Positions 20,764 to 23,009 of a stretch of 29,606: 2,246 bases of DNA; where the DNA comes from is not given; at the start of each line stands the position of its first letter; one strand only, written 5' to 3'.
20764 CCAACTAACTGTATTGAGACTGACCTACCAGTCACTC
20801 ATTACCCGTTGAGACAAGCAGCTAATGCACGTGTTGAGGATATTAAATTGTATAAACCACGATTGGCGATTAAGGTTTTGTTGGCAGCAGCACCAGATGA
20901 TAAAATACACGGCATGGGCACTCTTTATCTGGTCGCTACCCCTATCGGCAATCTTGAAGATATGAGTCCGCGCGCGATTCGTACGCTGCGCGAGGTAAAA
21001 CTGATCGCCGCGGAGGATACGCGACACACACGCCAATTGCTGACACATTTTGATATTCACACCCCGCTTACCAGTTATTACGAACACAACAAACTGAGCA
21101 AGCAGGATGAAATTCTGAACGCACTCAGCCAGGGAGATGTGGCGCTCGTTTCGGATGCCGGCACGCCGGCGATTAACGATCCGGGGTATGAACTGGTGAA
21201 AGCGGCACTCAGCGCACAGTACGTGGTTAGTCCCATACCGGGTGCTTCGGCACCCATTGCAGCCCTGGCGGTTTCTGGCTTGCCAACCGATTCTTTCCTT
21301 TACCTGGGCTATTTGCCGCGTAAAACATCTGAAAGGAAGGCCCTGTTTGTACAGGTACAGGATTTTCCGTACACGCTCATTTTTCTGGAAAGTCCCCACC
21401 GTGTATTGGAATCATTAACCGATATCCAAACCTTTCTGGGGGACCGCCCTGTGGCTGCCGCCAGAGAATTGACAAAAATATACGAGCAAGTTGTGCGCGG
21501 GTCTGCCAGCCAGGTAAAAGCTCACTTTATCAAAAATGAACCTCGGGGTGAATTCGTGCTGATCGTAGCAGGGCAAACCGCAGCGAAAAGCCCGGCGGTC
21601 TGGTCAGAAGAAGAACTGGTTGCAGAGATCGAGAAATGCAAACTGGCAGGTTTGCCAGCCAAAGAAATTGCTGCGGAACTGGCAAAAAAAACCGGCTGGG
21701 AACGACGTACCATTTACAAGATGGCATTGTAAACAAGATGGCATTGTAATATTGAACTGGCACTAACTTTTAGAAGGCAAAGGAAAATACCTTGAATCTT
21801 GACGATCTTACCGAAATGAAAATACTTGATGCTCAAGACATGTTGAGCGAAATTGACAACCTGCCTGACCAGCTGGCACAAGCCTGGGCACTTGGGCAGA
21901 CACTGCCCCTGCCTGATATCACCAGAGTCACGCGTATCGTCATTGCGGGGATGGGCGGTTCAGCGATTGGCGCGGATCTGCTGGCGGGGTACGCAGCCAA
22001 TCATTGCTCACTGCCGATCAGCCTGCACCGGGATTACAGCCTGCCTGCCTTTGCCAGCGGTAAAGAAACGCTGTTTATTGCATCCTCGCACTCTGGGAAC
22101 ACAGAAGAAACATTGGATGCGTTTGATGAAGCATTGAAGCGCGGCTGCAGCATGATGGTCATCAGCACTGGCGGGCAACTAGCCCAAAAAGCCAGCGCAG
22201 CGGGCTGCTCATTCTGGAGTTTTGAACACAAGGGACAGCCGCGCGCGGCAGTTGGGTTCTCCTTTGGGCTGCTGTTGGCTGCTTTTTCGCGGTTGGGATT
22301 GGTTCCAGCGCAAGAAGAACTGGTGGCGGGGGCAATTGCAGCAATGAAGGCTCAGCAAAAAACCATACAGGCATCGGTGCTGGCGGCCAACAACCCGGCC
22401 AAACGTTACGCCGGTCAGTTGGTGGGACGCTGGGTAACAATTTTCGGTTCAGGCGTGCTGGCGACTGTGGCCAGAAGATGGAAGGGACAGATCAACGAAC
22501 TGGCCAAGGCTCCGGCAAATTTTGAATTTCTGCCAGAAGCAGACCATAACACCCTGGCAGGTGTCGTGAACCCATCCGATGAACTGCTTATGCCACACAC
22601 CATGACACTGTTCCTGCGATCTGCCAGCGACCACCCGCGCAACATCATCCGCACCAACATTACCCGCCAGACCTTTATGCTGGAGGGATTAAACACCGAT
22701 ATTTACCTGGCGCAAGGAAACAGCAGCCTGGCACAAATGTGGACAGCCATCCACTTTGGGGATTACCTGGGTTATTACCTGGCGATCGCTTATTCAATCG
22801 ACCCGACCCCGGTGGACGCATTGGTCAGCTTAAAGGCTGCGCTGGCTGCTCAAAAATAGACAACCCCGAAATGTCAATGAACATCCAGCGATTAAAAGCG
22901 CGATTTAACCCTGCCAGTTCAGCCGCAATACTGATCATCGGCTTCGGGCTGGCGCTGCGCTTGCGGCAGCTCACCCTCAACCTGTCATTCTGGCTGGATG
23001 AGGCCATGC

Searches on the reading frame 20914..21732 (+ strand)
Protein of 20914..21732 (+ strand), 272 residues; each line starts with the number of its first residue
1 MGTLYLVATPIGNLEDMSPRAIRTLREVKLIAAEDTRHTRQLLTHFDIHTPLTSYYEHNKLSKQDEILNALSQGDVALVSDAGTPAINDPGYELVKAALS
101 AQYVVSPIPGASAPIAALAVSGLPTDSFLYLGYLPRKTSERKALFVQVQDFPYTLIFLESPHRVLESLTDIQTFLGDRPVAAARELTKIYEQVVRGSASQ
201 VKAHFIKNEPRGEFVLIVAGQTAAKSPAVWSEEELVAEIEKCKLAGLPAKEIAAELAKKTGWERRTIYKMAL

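Call 17: search_protein_families(library=pfam, proteins=[window:20914-21732:+], max_evalue=0.001)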
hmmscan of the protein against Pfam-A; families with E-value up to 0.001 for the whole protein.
window:20914-21732:+ (272 aa): 2 families
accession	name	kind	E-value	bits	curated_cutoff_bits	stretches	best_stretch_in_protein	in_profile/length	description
PF00590.25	TP_methylase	-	6.8e-30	105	27.8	1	3-201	1-211/212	Tetrapyrrole (Corrin/Porphyrin) Methylases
PF23016.2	RsmI_C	-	1.2e-05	25.4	27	1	244-272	15-43/46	RsmI C-terminal HTH domain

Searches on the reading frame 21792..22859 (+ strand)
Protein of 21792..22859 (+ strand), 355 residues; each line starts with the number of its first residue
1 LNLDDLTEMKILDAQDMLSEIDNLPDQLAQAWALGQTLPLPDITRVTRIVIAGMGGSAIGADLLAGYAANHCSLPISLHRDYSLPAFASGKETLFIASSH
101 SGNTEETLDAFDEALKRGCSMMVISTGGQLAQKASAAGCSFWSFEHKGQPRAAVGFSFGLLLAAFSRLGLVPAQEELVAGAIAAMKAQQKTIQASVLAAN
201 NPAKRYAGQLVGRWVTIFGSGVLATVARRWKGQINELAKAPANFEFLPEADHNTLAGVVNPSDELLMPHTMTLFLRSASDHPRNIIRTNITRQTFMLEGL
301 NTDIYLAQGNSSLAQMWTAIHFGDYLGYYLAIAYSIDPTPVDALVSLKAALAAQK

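Call 17: search_protein_families(library=pfam, proteins=[window:21792-22859:+], max_evalue=0.001)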
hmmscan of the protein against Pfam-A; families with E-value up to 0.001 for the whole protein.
window:21792-22859:+ (355 aa): 2 families
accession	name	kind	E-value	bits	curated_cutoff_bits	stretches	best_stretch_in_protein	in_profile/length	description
PF10432.14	bact-PGI_C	-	1.2e-37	129.7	24.5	1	200-351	2-151/151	Bacterial phospho-glucose isomerase C-terminal SIS domain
PF01380.27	SIS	-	0.00019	21.7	25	0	44-134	3-98/131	SIS domain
